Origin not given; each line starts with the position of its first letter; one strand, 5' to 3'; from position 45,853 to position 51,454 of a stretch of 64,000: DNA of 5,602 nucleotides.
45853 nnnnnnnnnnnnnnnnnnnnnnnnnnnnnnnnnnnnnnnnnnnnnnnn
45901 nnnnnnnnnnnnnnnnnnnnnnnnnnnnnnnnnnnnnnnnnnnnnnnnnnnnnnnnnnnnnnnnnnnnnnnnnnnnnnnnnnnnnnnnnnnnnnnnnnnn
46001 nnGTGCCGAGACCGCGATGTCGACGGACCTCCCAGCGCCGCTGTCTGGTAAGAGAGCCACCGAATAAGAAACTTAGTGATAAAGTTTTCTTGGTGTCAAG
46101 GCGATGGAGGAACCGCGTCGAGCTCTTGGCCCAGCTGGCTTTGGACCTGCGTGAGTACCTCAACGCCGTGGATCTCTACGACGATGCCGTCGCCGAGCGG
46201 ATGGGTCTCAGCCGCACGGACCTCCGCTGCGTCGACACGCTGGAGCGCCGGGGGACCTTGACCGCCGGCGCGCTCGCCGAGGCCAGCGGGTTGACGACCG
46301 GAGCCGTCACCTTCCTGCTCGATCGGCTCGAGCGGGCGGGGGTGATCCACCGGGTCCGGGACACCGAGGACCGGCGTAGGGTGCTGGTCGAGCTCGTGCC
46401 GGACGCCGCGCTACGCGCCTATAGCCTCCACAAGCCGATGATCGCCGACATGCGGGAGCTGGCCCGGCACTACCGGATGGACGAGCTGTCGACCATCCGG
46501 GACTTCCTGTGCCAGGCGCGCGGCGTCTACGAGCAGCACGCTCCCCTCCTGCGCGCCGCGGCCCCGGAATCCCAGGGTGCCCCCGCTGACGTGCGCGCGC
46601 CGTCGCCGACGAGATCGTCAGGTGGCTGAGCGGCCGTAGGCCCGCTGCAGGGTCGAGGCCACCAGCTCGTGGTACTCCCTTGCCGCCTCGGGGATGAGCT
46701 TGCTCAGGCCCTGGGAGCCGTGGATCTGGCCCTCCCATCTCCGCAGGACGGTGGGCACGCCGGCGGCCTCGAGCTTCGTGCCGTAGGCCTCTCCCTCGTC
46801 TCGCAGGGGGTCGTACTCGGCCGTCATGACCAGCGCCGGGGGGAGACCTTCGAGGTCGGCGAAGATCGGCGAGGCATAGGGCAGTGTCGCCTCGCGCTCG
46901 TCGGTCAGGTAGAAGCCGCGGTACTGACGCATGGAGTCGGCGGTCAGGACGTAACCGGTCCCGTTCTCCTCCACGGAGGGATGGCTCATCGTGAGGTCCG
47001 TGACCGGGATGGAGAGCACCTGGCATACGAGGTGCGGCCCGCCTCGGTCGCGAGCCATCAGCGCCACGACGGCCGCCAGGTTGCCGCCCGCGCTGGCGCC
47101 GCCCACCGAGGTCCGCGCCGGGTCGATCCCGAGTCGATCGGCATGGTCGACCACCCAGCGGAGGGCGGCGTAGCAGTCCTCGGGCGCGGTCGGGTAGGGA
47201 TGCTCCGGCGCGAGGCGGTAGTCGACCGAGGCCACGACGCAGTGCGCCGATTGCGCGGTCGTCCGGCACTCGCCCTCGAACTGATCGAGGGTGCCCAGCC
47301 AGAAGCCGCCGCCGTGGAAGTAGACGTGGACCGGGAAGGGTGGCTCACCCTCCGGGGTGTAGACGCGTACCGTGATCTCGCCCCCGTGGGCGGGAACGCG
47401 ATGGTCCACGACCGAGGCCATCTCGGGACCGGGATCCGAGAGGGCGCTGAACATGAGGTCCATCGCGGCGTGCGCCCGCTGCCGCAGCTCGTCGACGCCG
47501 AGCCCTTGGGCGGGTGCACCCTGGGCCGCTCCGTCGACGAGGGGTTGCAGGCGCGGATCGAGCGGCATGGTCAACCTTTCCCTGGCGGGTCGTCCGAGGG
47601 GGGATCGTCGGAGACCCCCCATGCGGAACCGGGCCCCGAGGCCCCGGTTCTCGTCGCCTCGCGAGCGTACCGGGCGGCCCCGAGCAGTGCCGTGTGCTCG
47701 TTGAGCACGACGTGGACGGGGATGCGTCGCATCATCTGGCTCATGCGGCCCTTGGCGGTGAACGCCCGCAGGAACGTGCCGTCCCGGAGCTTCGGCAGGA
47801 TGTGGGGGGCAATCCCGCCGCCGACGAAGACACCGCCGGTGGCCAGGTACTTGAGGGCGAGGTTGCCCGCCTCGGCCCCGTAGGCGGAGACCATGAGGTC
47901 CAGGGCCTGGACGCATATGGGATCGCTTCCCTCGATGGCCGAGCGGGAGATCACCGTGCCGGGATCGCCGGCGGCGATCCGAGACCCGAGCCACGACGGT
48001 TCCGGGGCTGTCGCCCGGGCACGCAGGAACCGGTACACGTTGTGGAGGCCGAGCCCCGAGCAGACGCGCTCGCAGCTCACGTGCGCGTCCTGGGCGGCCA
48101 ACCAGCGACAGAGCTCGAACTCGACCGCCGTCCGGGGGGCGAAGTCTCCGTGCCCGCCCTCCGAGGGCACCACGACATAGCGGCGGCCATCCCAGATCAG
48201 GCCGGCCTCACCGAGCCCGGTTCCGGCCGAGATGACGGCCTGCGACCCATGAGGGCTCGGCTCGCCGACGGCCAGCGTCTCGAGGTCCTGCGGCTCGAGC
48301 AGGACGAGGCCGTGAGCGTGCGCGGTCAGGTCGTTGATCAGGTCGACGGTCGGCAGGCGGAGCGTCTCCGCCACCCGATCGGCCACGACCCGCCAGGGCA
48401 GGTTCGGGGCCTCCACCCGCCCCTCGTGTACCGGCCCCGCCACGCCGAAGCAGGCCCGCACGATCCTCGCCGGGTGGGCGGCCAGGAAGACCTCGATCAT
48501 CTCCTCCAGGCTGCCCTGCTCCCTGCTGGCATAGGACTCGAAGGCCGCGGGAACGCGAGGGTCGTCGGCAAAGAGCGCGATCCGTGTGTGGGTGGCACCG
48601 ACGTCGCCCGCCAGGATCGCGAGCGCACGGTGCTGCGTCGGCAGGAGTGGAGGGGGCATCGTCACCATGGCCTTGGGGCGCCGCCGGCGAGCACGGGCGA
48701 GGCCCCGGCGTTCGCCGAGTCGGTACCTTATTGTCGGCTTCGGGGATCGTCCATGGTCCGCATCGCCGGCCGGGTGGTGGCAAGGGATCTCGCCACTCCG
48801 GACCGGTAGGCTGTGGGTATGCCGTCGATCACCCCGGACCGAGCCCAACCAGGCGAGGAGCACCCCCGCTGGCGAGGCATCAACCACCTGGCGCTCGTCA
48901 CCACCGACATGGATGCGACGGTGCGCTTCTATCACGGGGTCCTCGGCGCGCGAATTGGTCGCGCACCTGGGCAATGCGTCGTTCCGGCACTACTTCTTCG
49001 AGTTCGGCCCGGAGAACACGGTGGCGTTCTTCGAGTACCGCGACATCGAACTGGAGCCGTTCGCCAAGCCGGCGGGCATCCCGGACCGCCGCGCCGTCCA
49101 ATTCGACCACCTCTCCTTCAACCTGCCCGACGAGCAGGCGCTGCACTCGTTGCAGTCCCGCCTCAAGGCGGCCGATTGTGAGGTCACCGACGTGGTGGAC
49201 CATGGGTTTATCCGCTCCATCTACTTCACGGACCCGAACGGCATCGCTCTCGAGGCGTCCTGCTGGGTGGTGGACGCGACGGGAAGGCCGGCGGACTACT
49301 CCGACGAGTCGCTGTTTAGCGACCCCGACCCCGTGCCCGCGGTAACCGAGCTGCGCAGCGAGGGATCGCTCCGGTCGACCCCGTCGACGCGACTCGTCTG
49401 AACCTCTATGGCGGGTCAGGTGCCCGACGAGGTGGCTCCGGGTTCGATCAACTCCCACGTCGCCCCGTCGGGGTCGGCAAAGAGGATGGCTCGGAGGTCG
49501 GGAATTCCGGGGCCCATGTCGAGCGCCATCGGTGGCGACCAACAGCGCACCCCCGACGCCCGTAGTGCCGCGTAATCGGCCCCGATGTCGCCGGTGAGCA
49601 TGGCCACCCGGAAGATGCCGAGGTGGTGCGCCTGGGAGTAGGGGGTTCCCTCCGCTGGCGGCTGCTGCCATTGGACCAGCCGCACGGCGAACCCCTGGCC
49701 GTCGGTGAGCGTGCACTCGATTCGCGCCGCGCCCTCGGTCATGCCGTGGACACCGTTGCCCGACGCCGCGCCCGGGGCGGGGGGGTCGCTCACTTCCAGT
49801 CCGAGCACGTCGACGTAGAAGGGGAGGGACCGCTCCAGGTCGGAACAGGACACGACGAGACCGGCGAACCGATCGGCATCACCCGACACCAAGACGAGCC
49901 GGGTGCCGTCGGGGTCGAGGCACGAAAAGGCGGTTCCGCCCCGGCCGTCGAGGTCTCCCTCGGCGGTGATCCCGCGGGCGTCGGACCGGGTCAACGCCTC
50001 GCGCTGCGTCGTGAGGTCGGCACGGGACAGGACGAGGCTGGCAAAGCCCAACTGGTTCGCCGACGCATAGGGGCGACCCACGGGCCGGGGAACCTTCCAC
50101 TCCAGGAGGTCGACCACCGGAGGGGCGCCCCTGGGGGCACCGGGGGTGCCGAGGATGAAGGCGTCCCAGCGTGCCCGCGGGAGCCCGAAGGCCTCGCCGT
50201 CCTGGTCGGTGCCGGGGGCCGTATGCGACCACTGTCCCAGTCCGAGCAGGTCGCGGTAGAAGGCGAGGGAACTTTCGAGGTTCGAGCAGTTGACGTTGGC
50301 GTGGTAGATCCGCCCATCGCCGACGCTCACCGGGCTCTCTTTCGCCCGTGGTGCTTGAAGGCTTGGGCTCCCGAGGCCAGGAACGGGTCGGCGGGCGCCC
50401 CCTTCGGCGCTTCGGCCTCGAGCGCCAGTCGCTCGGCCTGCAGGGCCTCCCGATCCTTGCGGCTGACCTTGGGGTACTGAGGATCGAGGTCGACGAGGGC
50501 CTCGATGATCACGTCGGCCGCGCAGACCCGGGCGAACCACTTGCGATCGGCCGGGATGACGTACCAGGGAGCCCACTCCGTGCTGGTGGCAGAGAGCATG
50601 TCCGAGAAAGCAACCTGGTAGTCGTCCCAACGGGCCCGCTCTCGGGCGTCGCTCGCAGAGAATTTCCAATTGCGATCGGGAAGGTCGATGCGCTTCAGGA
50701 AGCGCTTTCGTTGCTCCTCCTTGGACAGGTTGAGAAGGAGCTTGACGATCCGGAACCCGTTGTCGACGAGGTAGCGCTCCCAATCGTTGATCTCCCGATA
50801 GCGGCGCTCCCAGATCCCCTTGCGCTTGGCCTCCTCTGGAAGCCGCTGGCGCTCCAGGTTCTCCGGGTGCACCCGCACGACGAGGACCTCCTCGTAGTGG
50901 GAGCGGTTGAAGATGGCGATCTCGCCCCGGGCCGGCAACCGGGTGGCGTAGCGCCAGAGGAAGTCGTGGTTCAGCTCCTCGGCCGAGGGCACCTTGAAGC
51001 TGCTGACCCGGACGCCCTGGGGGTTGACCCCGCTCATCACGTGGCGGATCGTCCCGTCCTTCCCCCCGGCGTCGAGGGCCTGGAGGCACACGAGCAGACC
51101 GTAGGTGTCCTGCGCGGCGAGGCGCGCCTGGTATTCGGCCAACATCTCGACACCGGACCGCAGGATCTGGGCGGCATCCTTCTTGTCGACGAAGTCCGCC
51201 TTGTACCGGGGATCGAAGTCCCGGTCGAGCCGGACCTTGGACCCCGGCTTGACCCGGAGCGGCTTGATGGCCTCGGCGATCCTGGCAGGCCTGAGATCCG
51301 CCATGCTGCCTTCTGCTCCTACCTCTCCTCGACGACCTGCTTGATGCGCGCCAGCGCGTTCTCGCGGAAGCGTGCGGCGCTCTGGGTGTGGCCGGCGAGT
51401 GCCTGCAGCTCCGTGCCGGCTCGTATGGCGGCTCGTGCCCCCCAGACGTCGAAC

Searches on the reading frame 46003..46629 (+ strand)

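Call 13: search_protein_families(library=pfam, proteins=[window:46003-46629:+], max_evalue=0.001)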
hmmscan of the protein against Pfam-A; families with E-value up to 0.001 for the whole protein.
window:46003-46629:+ (208 aa): 5 families
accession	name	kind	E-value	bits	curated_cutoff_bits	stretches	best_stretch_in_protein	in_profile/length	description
PF01047.28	MarR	-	2.5e-14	53.3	24.6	1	69-127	1-59/59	MarR family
PF12802.13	MarR_2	-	9.1e-11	42.2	27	1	68-126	2-61/61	MarR family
PF13412.12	HTH_24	-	2.7e-07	30.5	21.9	1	70-115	2-47/48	Winged helix-turn-helix DNA-binding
PF01978.25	TrmB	-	0.00047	20.4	25.6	1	66-121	3-58/68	Sugar-specific transcriptional regulator TrmB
PF22381.2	Staph_reg_Sar_Rot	-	0.00067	20.1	27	0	68-131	11-74/85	Transcriptional regulator SarA/Rot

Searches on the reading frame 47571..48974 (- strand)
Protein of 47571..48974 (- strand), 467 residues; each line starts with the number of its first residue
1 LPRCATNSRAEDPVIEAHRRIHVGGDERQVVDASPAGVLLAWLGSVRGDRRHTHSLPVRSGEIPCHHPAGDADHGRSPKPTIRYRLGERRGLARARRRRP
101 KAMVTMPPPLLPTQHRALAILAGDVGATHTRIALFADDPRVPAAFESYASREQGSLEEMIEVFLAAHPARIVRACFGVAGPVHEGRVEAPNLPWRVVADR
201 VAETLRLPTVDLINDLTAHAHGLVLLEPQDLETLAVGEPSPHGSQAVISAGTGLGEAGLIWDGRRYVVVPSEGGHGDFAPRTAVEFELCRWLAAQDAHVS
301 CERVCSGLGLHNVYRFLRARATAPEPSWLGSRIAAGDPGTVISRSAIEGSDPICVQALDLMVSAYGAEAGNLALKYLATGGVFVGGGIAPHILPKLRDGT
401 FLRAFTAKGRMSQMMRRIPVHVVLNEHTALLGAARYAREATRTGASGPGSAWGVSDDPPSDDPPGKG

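Call 13: search_protein_families(library=pfam, proteins=[window:47571-48974:-], max_evalue=0.001)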
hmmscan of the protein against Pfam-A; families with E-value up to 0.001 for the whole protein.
window:47571-48974:- (467 aa): 1 family
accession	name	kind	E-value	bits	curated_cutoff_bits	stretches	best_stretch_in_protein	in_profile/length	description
PF02685.22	Glucokinase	-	2e-101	339.6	22.1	1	121-439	1-313/314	Glucokinase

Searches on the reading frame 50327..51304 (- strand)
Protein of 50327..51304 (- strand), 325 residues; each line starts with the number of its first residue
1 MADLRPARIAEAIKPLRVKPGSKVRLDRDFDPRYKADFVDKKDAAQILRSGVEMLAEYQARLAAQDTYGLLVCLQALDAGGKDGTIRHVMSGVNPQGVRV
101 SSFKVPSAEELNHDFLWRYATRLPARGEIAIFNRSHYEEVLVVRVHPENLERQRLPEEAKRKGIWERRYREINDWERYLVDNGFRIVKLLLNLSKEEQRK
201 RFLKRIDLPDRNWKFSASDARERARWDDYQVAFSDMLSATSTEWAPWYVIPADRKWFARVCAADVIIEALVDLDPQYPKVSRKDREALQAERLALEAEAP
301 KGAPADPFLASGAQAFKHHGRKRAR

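Call 52: search_protein_families(library=pfam, proteins=[window:50327-51304:-], max_evalue=0.00001)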
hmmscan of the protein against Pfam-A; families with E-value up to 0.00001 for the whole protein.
window:50327-51304:- (325 aa): 1 family
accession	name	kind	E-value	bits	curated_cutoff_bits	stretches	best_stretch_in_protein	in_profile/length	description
PF03976.20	PPK2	-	2.1e-64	217.7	22.3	1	41-271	4-222/229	Polyphosphate kinase 2 (PPK2)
